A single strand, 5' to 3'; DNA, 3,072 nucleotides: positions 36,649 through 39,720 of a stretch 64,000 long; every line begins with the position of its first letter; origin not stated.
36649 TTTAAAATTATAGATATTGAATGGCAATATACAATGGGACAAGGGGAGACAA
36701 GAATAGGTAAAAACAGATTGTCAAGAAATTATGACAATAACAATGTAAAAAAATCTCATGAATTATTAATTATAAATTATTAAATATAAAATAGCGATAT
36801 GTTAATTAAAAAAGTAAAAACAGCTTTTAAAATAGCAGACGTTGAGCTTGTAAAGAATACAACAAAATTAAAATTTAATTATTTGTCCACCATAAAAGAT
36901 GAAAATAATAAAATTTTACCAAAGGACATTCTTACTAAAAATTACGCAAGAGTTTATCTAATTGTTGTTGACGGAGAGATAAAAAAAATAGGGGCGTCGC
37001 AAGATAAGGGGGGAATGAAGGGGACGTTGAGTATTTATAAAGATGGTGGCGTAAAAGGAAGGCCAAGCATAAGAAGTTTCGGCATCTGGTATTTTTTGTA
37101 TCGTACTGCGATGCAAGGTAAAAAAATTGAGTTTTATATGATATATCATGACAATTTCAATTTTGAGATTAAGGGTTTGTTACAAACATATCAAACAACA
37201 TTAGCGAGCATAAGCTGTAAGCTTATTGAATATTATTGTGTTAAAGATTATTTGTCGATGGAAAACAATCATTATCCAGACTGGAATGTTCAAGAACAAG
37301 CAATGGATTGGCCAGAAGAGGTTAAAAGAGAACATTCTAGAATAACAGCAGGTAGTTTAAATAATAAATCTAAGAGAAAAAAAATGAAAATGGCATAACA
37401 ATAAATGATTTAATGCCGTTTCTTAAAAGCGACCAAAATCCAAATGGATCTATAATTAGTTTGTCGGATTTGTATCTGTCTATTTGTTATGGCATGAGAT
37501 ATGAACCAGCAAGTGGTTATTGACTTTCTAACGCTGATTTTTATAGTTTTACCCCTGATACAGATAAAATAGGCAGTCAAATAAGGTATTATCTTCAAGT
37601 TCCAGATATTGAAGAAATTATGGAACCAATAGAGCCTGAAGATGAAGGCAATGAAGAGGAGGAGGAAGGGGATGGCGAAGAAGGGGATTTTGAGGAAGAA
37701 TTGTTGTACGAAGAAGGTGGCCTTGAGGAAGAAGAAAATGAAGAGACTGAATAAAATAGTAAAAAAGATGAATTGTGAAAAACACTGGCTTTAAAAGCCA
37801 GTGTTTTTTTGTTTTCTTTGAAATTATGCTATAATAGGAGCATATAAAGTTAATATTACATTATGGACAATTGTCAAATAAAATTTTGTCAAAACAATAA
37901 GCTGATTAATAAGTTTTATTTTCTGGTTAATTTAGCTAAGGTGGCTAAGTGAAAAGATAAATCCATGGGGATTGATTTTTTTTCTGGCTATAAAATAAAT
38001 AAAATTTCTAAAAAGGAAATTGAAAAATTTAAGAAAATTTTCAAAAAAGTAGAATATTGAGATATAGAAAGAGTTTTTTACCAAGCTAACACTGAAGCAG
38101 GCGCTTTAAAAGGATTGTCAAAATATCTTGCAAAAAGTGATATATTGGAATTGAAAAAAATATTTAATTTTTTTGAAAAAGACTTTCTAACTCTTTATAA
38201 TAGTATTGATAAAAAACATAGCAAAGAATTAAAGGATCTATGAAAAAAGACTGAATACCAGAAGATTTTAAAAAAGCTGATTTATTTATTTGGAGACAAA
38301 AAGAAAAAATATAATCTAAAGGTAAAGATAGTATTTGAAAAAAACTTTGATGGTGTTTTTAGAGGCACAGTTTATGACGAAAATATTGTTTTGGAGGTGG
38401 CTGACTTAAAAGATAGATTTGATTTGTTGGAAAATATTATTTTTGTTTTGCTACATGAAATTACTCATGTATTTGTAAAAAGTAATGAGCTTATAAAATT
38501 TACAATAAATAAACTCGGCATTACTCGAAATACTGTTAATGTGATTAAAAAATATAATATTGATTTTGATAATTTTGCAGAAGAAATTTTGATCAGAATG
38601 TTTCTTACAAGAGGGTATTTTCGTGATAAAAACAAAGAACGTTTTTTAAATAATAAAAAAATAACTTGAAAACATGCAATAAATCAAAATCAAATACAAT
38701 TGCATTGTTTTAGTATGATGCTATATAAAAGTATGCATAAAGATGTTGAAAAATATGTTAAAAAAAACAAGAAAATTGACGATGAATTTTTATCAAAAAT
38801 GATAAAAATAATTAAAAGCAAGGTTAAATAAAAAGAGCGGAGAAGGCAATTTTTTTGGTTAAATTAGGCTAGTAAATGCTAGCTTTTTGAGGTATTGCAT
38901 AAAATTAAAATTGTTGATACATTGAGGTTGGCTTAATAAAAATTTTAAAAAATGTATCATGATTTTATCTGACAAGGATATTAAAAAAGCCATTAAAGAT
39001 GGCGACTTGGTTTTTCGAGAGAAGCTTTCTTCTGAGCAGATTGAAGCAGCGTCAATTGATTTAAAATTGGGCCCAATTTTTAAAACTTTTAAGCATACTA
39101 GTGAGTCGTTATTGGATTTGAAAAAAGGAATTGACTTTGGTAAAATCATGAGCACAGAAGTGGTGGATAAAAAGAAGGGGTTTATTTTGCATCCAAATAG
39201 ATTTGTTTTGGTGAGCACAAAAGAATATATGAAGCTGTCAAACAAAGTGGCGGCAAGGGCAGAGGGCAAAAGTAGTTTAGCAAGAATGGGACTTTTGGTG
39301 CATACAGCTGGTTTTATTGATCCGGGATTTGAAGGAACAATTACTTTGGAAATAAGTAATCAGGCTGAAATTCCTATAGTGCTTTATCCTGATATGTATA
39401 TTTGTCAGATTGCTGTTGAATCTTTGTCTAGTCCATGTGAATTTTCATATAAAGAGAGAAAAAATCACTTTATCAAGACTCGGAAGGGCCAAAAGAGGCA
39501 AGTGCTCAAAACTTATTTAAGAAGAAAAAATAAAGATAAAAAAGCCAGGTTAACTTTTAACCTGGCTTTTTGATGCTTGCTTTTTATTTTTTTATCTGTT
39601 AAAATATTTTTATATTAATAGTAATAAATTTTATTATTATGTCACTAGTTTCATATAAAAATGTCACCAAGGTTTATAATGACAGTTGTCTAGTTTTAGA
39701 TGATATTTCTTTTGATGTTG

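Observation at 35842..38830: Candidate restriction-modification/defence module: Dam-family MTase, small PD-(D/E)xK-like ORF, poly-Glu/Asp-tailed protein and an HExxH protein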

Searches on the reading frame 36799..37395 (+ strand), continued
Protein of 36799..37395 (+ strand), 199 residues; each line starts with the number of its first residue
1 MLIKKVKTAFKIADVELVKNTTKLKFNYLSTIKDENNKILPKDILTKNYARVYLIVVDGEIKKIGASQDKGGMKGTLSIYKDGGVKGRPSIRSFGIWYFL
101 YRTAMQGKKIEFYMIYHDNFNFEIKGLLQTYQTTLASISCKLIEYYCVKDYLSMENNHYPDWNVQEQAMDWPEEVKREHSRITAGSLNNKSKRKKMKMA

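Call 31: find_related_loci(query=A1, collection=genome_contigs, flank=4000)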
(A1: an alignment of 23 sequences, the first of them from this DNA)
Query A1 (199 aa) in genome_contigs; peptide patterns used: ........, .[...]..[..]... (x = any residue, [..] = any of these).
158 stretches matched a pattern; 89 encode a relative of the query (tblastn E <= 1e-3); the best 80 are kept; 80 distinct loci.
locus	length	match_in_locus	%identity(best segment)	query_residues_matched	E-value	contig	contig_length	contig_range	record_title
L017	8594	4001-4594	75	1-198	3e-100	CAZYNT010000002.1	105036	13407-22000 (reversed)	MAG TPA_asm: uncultured Gammaproteobacteria bacterium isolate SRP263991_co4_298 genome assembly, contig: NODE_107_length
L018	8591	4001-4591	75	1-198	1e-98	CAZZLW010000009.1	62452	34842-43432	MAG TPA_asm: uncultured Cytophagales bacterium isolate binchicken_co23_212 genome assembly, contig: k141_161357, whole g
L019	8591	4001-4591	72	1-198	2e-95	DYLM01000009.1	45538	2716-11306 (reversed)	MAG TPA_asm: Chloroherpeton thalassium isolate SulCav_AS07-7_33_25 SulCav_AS07_7_694_length_45538_cov_14_709034, whole g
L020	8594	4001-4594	70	1-198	1e-94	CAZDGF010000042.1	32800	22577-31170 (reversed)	MAG TPA_asm: uncultured Chitinophaga sp. isolate SRP302895_co1_390 genome assembly, contig: NODE_2401_length_32800_cov_2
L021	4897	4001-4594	70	1-198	2e-92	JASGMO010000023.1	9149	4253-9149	MAG: Patescibacteria group bacterium isolate DJKA126_ANT-KO_bin.17 scaffold_3650, whole genome shotgun sequence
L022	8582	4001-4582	63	1-197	1e-82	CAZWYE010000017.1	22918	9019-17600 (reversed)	MAG TPA_asm: uncultured Campylobacter sp. isolate SRP314395_co1_22 genome assembly, contig: NODE_1887_length_22918_cov_1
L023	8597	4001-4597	63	1-198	1e-80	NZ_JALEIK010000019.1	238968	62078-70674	MAG: Helicobacter sp. isolate SUG33 k141_1810604, whole genome shotgun sequence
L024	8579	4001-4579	63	1-196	1e-80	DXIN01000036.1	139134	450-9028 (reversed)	MAG TPA_asm: Candidatus Helicobacter avicola isolate 14449 MalCec4__C513437_L139134_SAMN03938738, whole genome shotgun s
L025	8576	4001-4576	64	1-196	7e-80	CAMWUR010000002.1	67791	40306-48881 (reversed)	MAG TPA_asm: uncultured Helicobacter sp. isolate SRR14411328_bin.1_metawrap_v1.3_MAG genome assembly, contig: NODE.85_le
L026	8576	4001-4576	64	1-196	7e-80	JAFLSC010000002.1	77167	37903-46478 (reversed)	MAG: Helicobacter sp. isolate HAN017 Seq2, whole genome shotgun sequence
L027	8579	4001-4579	63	1-197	1e-79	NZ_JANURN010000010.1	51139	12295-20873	Helicobacter zhangjianzhongii strain XJK30-2 XJK30-2_seq10, whole genome shotgun sequence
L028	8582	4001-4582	62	1-197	2e-79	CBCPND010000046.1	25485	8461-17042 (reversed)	MAG: uncultured Helicobacter sp. isolate metabat2_RS5.3_MAGs genome assembly, contig: k87_64304, whole genome shotgun se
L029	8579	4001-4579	63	1-197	1e-79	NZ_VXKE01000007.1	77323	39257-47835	Helicobacter canis strain CCUG 32756T contig_0000007, whole genome shotgun sequence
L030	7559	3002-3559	65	1-186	3e-79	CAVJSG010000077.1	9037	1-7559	Campylobacteraceae bacterium isolate H07617-L1_cleanbin_000016 genome assembly, contig: Spades_H07617-L1_contig_5289, wh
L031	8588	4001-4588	64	3-197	5e-79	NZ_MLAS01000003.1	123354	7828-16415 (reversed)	Helicobacter sp. 13S00477-4 NODE_3_length_123354_cov_140.913_ID_5, whole genome shotgun sequence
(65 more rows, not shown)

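Call 33: list_cluster_members(proteins=[P0001, P0121, P0123, P0111, P0052])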
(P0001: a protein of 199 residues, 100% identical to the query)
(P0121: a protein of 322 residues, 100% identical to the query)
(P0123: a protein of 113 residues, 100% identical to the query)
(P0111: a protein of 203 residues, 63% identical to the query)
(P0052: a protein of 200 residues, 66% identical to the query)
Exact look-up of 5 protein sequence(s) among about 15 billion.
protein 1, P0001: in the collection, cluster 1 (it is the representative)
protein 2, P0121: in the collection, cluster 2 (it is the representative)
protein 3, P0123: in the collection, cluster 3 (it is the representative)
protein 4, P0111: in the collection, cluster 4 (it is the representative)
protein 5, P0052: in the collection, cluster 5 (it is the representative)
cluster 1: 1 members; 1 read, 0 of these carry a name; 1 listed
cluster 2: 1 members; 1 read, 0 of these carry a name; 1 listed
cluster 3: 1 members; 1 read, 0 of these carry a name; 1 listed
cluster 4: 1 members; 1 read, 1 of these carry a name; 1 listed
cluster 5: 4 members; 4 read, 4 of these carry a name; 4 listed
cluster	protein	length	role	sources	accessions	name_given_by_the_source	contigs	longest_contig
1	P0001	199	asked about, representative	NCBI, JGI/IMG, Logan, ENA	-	-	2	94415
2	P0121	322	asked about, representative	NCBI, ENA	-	-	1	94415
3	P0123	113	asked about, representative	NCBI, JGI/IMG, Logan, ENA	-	-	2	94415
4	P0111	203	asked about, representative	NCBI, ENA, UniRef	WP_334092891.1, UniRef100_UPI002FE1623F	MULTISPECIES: type II restriction endonuclease [Helicobacter] | type II restriction endonuclease n=1 Tax=Helicobacter TaxID=209 RepID=UPI002FE1623F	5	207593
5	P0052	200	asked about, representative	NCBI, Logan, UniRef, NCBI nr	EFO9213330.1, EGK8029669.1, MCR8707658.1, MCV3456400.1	type II restriction endonuclease [Campylobacter lari] | type II restriction endonuclease n=1 Tax=Campylobacter TaxID=194 RepID=UPI000F6C7262 | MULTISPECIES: type II restriction endonuclease [Campylobacter]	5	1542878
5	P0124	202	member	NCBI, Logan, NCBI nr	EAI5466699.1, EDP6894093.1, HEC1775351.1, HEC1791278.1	TPA: type II restriction endonuclease [Campylobacter lari] | type II restriction endonuclease [Campylobacter lari]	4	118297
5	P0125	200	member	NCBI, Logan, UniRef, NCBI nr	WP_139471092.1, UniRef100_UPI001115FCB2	type II restriction endonuclease [Campylobacter armoricus] | type II restriction endonuclease n=1 Tax=Campylobacter armoricus TaxID=2505970 ...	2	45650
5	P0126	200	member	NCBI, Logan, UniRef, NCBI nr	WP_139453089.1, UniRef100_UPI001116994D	type II restriction endonuclease [Campylobacter armoricus] | type II restriction endonuclease n=1 Tax=Campylobacter armoricus TaxID=2505970 ...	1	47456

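Call 60: predict_structure(alignment_id=A1)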
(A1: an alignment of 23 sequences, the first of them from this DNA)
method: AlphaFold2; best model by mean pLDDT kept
length: 199 residues; sequences in the alignment: 23
mean_pLDDT: 88.9   pTM: 0.86
mean pLDDT of the five models: 88.9, 85.5, 85.2, 81.4, 79.4
residues with pLDDT >= 90: 144; 70-90: 37; 50-70: 7; < 50: 11
segments of 3 or more residues with pLDDT < 50: 189-199
pLDDT, mean of each block of 10 residues (from residue 1): 97 96 95 94 91 98 94 94 83 94 97 88 90 83 95 96 90 91 65 42
secondary structure, 60 per line:
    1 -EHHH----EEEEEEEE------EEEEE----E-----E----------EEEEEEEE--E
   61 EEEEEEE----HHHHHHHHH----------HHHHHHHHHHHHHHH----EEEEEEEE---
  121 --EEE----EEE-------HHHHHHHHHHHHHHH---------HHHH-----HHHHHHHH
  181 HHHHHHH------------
elements in order: E10-17 E24-28 E50-57 E60-67 H72-80 H91-105 E110-117 E123-125 E130-132 H140-154 H164-167 H173-187

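Call 74: search_dna_similar(query=window:36799-37395:+, collection=phages, mode=protein, max_evalue=0.001, max_rows=15)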
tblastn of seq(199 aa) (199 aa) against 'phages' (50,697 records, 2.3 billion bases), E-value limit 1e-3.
Records with a match: 11; places in all: 11; records where one place covers at least 80% of the query: 7.
Best place of each record, by identity: <60% 11.
By first word of the organism name: Synechococcus 11.
By host as written in the record: Synechococcus sp. WH 7803 3; Synechococcus sp. WH7803 3; Synechococcus sp. WH8102 2; Synechococcus sp. SynWH7803 2; - 1.
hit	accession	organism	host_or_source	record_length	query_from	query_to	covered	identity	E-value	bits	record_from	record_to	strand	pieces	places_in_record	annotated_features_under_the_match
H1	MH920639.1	Synechococcus phage S-P4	Synechococcus sp. WH 7803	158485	1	194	97%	37.8%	4e-26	110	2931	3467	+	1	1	hypothetical protein | DNA adenine methylase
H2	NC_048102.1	Synechococcus phage S-P4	Synechococcus sp. WH 7803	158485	1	194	97%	37.8%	4e-26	110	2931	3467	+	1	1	endonuclease | DNA methyltransferase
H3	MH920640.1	Synechococcus phage S-E7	Synechococcus sp. WH 7803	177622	1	194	97%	37.8%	4e-26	110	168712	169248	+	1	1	hypothetical protein | DNA adenine methylase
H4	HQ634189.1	Synechococcus phage Syn30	Synechococcus sp. WH7803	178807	1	194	97%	37.2%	2e-26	110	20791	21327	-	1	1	hypothetical protein | site-specific DNA methylase Dam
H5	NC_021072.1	Synechococcus phage Syn30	Synechococcus sp. WH7803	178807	1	194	97%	37.2%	2e-26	110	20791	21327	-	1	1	endonuclease | DNA methyltransferase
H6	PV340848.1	Synechococcus phage Sf-CH11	Synechococcus sp. WH8102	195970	1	177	89%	32.6%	2e-20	94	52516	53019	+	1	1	GIY-YIG nuclease family protein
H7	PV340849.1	Synechococcus phage Sf-CH1a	Synechococcus sp. WH8102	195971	1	177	89%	32.6%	2e-20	94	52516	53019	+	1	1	GIY-YIG nuclease family protein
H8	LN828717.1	Synechococcus phage S-PM2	-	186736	22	175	77%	35.1%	1e-18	89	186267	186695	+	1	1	hypothetical protein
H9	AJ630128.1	Synechococcus phage S-PM2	Synechococcus sp. SynWH7803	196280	22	175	77%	35.1%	1e-18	89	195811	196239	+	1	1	Hypothetical-Protein | belonging to T4-LIKE GC: 747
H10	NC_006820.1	Synechococcus phage S-PM2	Synechococcus sp. SynWH7803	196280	22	175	77%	35.1%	1e-18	89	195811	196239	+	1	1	endonuclease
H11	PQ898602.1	Synechococcus phage S-SCSM2R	Synechococcus sp. WH7803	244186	40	175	68%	33.1%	1e-15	80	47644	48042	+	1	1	endonuclease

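Call 96: get_annotated_region(hit=H10, flank=2500)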
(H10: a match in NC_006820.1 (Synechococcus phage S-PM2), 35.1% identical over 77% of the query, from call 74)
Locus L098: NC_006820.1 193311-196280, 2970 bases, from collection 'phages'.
description: Synechococcus phage S-PM2, complete genome.
organism: Synechococcus phage S-PM2 (NCBI taxid 238854)
taxonomy: Viruses; Duplodnaviria; Heunggongvirae; Uroviricota; Caudoviricetes; Kyanoviridae; Nodensvirus; Nodensvirus spm2
host: Synechococcus sp. SynWH7803; source: sea water; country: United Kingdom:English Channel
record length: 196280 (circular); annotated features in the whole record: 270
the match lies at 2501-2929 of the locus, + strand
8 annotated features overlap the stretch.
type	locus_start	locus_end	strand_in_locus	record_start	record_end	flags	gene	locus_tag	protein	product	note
CDS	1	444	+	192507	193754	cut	-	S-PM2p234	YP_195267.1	Helicase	T4-LIKE GC: 36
CDS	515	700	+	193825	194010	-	-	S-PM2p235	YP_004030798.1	Hypothetical-Protein | belonging to T4-LIKE GC: 43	T4-LIKE GC: 43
CDS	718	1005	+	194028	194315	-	-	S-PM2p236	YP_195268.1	Hypothetical-Protein | belonging to T4-LIKE GC: 744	T4-LIKE GC: 744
CDS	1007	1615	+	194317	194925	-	-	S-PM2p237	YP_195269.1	ferrochelatase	T4-LIKE GC: 615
CDS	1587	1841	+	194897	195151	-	-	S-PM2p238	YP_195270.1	Hypothetical-Protein | belonging to T4-LIKE GC: 745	T4-LIKE GC: 745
CDS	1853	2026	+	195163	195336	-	-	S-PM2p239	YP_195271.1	Hypothetical-Protein | belonging to T4-LIKE GC: 746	T4-LIKE GC: 746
CDS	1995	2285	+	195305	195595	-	-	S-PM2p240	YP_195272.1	Hypothetical-Protein | belonging to T4-LIKE GC: 383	T4-LIKE GC: 383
CDS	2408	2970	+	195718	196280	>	-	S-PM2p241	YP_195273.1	endonuclease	T4-LIKE GC: 747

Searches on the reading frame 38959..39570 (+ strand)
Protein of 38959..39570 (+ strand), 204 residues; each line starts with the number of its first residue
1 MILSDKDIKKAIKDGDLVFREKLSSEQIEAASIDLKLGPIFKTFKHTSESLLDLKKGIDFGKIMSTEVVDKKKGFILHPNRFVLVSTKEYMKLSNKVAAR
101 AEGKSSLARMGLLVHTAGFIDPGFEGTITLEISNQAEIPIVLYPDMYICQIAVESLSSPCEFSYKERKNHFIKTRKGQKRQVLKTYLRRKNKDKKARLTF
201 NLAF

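Call 5: search_protein_families(library=pfam, max_evalue=1, proteins=[window:38959-39570:+])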
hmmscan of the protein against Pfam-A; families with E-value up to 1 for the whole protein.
seq(204 aa): 5 families
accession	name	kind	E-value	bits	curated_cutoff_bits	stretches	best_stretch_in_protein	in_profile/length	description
PF22769.1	DCD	-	2.9e-44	151.3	27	1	2-154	1-151/153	dCTP deaminase-like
PF06559.16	DCD_N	-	1.2e-11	45.1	21.4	1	2-151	4-158/164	2'-deoxycytidine 5'-triphosphate deaminase (DCD) N-terminal domain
PF22569.1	DCD_C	-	1.4e-08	34.7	22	1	41-166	44-175/192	2'-deoxycytidine 5'-triphosphate deaminase (DCD), C-terminal domain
PF00692.24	dUTPase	-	2.4e-07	31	22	1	74-166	23-113/129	dUTPase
PF00211.25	Guanylate_cyc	-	0.16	12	21.9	1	26-113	74-161/183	Adenylate and Guanylate cyclase catalytic domain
